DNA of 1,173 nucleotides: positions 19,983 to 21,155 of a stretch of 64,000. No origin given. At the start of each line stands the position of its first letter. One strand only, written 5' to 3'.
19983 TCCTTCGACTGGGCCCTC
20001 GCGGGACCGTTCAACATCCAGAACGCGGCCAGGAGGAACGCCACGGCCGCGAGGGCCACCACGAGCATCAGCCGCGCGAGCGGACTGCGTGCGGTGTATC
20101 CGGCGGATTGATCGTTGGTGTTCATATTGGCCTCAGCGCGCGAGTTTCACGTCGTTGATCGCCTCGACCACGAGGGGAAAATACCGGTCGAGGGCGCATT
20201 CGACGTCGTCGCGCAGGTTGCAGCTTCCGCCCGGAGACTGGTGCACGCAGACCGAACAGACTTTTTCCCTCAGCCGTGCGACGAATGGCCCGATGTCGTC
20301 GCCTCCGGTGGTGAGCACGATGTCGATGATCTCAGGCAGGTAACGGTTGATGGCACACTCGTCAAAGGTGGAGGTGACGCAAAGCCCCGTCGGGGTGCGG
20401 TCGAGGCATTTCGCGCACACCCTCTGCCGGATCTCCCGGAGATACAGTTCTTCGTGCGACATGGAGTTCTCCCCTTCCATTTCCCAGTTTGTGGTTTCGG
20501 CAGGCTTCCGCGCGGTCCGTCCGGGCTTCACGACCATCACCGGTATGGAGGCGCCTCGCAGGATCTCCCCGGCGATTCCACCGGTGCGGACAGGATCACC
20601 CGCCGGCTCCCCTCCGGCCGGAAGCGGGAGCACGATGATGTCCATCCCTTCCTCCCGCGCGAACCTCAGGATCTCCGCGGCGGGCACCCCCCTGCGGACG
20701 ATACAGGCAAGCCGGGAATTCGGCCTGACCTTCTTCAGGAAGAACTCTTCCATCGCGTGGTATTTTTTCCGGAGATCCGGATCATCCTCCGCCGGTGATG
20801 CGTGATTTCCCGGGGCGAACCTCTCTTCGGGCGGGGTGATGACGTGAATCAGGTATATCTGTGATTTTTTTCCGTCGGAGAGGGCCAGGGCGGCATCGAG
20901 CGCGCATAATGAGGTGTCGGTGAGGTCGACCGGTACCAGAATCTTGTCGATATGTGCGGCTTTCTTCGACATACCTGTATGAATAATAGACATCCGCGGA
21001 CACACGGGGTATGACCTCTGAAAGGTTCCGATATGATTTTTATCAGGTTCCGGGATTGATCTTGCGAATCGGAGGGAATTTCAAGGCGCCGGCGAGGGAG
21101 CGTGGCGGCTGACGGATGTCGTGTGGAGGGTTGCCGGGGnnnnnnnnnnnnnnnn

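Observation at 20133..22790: Redox-to-cAMP regulatory module directly upstream of the respiratory locus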

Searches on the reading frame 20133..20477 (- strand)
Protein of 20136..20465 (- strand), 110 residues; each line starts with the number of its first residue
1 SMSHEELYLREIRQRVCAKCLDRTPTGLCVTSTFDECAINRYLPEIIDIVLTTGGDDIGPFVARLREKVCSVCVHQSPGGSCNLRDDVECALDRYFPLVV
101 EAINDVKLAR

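Call 46: search_protein_families(library=pfam, proteins=[window:20136-20465:-], max_evalue=10)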
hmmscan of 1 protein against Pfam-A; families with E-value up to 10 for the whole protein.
seq(110 aa): 2 families
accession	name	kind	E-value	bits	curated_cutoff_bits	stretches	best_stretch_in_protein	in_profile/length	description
PF13998.11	MgrB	-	0.18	12.2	27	1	37-44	21-28/29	MgrB protein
PF20864.3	Zn_ribbon_TEX13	-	5.9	7.3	17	0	66-73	13-20/20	Putative testis-expressed protein 13C, zinc finger domain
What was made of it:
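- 20136..20450 (-): Cys8 domain: two repeats of C-x2-C-x8-C-x7-C-A-[IL]-[ND]-R-[YF]-[LF]-P. A helical fold is predicted. No Pfam match (call 46).
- Tried and rejected: No Pfam hit even at E<=10 (call 46).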

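Call 65: predict_structure(alignment_id=A7)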
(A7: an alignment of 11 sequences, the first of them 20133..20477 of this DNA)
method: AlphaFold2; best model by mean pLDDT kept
length: 114 residues; sequences in the alignment: 11
mean_pLDDT: 75.4   pTM: 0.60
mean pLDDT of the five models: 75.4, 61.0, 53.1, 48.0, 47.7
residues with pLDDT >= 90: 0; 70-90: 87; 50-70: 24; < 50: 3
segments of 3 or more residues with pLDDT < 50: 1-3
pLDDT, mean of each block of 10 residues (from residue 1): 60 82 69 69 81 76 81 83 72 73 84 74
secondary structure, 60 per line:
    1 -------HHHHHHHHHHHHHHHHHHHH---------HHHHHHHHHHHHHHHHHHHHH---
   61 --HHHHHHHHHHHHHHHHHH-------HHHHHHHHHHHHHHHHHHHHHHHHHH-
elements in order: H8-27 H37-57 H63-80 H88-113
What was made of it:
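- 20136..20450 (-): The AlphaFold model has four helices and pLDDT 75 (call 65).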

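Call 67: fold_search(model_id=the predicted structure, library=pdb)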
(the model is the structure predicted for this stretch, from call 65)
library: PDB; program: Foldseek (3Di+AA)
matches with E <= 10: 86; with E <= 0.001: 0
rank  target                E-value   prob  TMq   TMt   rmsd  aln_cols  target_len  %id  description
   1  2jmh_MODEL_1_A        8.9e-01  0.10  0.20  0.20  14.6       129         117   12  NMR solution structure of Blo t 5, a major mite allergen from Blomia tropicalis (released 2007-11-13)
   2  9b8k                  1.4e+00  0.08  0.21  0.02  15.2       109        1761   15  Cryo-EM structure of human dysferlin monomer (released 2024-11-27)
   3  5fc3_B                1.5e+00  0.47  0.46  0.15   6.0       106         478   14  Structural basis of cohesin cleavage by separase (released 2016-03-30)
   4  7dgy                  1.9e+00  0.11  0.27  0.30  10.2       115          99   16  De novo designed protein H4C2R (released 2021-12-15)
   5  8e0m_G                2.1e+00  0.06  0.19  0.16  11.5       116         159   14  Homotrimeric variant of tcTRP9, BGL15 (released 2023-04-12)
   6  1tu9                  2.3e+00  0.08  0.26  0.24  13.7       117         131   11  Crystal Structure of a Protein PA3967, a Structurally Highly Homologous to a Human Hemoglobin, from Pseudomonas aerugino (released 2004-08-10)
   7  2gsc_E                2.3e+00  0.08  0.23  0.23  10.7       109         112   14  Crystal Structure of the Conserved Hypothetical Cytosolic Protein Xcc0516 from Xanthomonas campestris (released 2006-10-03)
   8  9dir_A                2.5e+00  0.09  0.29  0.27  12.4       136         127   14  Cryo-EM structure of the heme/hemoglobin transporter ChuA, in complex with de novo designed binder G7 (released 2025-05-21)
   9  2map_MODEL_1_A        3.1e+00  0.09  0.25  0.29  12.5        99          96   11  Solution structure of the complex formed by the region 2 of E. coli sigmaE and its cognate -10 promoter elemen (released 2014-02-19)
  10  1agr_E                3.1e+00  0.08  0.25  0.23  11.1       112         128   11  COMPLEX OF ALF4-ACTIVATED GI-ALPHA-1 WITH RGS4 (released 1997-06-16)
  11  5ijj_B                3.2e+00  0.06  0.22  0.17  15.9       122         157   16  Structure of the SPX domain of Chaetomium thermophilum Glycerophosphodiester Phosphodiesterase 1 in complex with inosi (released 2016-04-27)
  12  9k7x_B                3.4e+00  0.09  0.25  0.29   9.6       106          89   11  Crystal structure of designed calcium-induced homotrimer C3-Ca1-DN*3-20 (released 2025-10-29)
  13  9az6_F                3.4e+00  0.09  0.29  0.19  11.1       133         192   10  F-actin-Talin(R13-DD) complex (released 2025-02-12)
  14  5poh_B                3.6e+00  0.08  0.32  0.31  12.5       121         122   13  PanDDA analysis group deposition -- Crystal Structure of BRD1 in complex with N11029a (released 2017-03-15)
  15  7ae6_B                3.6e+00  0.07  0.26  0.22  11.7       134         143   12  Crystal structure of di-AMPylated HEPN(R102A) toxin (released 2020-12-30)
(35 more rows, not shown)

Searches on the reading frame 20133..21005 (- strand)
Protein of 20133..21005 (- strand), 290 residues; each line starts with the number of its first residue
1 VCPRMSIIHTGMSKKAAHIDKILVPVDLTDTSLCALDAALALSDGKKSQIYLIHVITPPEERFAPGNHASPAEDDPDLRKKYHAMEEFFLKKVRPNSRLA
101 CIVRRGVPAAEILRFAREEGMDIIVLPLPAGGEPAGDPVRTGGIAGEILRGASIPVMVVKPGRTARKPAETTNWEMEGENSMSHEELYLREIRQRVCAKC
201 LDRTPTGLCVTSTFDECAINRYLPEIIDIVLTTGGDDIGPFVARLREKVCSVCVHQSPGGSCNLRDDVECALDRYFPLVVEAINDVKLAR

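Call 3: search_protein_families(library=pfam, proteins=[window:20133-21005:-], max_evalue=0.01)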
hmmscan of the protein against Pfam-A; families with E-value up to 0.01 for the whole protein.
window:20133-21005:- (290 aa): 1 family
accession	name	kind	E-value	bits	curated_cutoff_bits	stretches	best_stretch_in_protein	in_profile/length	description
PF00582.32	Usp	-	2.2e-15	57.9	24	1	19-160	2-141/141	Universal stress protein family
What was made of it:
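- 20133..20972 (-): USP domain plus C-terminal Cys8 domain protein, first gene of the respiratory operon. Pfam Usp (call 3).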

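Call 4: search_protein_families(library=ncbifam, proteins=[window:20133-21005:-], max_evalue=0.01)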
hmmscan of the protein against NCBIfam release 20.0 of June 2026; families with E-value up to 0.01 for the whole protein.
window:20133-21005:- (290 aa): 0 families

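Call 8: search_solved_structures(query=window:20133-21005:-, max_evalue=1, show_alignments=2)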
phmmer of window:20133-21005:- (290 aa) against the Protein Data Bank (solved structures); distinct sequences matched with E-value up to 1: 6.
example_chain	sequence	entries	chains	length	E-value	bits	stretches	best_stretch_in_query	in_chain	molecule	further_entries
1mjh_A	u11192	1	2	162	4.2e-06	29.5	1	20-161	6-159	PROTEIN (ATP-BINDING DOMAIN OF PROTEIN MJ0577)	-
3hgm_A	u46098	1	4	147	3.7e-05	26.3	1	20-159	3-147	Universal Stress Protein TeaD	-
4wny_A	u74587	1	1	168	0.0012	21.4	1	22-165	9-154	Universal stress protein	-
2dum_A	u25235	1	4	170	0.0024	20.4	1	90-161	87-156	Hypothetical protein PH0823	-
4r2l_A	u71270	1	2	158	0.01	18.4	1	20-159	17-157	Universal stress protein F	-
3ab7_A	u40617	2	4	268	0.25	13.8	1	98-163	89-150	Putative uncharacterized protein TTHA0350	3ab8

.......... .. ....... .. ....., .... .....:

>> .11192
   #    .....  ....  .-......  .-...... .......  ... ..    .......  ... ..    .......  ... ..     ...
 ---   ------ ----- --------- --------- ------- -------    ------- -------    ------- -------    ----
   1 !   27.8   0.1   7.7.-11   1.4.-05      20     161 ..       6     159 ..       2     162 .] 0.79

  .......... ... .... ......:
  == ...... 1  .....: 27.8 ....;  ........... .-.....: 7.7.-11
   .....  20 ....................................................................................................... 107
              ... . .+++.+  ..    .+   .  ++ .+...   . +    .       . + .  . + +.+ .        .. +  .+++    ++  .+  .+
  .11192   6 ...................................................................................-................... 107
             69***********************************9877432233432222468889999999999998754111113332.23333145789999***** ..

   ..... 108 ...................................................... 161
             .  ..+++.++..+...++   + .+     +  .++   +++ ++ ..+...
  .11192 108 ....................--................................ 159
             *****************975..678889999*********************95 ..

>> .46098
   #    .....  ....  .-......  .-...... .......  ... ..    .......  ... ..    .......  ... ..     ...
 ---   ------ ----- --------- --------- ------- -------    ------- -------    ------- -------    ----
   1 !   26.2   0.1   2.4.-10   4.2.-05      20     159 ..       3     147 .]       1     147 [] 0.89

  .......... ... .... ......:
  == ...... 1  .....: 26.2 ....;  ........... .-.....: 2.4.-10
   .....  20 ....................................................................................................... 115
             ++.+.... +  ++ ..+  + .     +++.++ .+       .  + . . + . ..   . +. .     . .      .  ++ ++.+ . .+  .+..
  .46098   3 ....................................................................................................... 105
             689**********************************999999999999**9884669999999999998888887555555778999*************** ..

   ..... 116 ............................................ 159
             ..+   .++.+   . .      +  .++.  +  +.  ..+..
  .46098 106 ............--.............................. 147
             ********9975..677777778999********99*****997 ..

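Call 54: find_homologous_proteins(query=window:20133-20972:-, max_evalue=0.00001)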
Query window:20133-20972:- (279 aa): 41 proteins with E <= 0.00001 among 3792 candidates.
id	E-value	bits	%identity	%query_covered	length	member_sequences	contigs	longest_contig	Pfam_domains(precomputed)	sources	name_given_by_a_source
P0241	7.9e-184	627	99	100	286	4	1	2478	PF00582.33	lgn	-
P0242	5.8e-121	421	70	100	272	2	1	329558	PF00582.33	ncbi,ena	-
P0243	2.2e-115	403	68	97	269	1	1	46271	PF00582.33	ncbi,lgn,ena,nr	ncbi:MAG TPA: universal stress protein [Bacteroidota bacterium]|nr:universal stress protein [Bactero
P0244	3.4e-110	386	64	100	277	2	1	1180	PF00582.33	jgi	jgi:nucleotide-binding universal stress UspA family protein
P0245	6.9e-110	385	64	99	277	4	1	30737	PF00582.33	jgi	jgi:nucleotide-binding universal stress UspA family protein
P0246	5.6e-109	382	63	100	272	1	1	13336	PF00582.33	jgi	jgi:nucleotide-binding universal stress UspA family protein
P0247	1.1e-107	378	63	100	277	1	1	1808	PF00582.33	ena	-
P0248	4.8e-106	372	62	100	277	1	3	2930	PF00582.33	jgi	jgi:nucleotide-binding universal stress UspA family protein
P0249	1.7e-104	367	61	100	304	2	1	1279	PF00582.33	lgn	-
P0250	2.4e-104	367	61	100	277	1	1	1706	PF00582.33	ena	-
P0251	1.1e-100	355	62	99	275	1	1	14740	PF00582.33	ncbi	-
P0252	7.9e-99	348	61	98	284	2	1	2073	PF00582.33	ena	-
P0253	4.4e-98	346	59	99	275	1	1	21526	PF00582.33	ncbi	-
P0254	1.0e-97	345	57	99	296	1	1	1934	PF00582.33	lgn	-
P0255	2.6e-96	340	63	100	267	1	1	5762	PF00582.33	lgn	-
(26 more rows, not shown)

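Call 57: search_protein_families(library=padloc, proteins=[window:20133-20972:-], max_evalue=0.01)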
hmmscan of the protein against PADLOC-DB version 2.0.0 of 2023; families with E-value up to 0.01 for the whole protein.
window:20133-20972:- (279 aa): 0 families
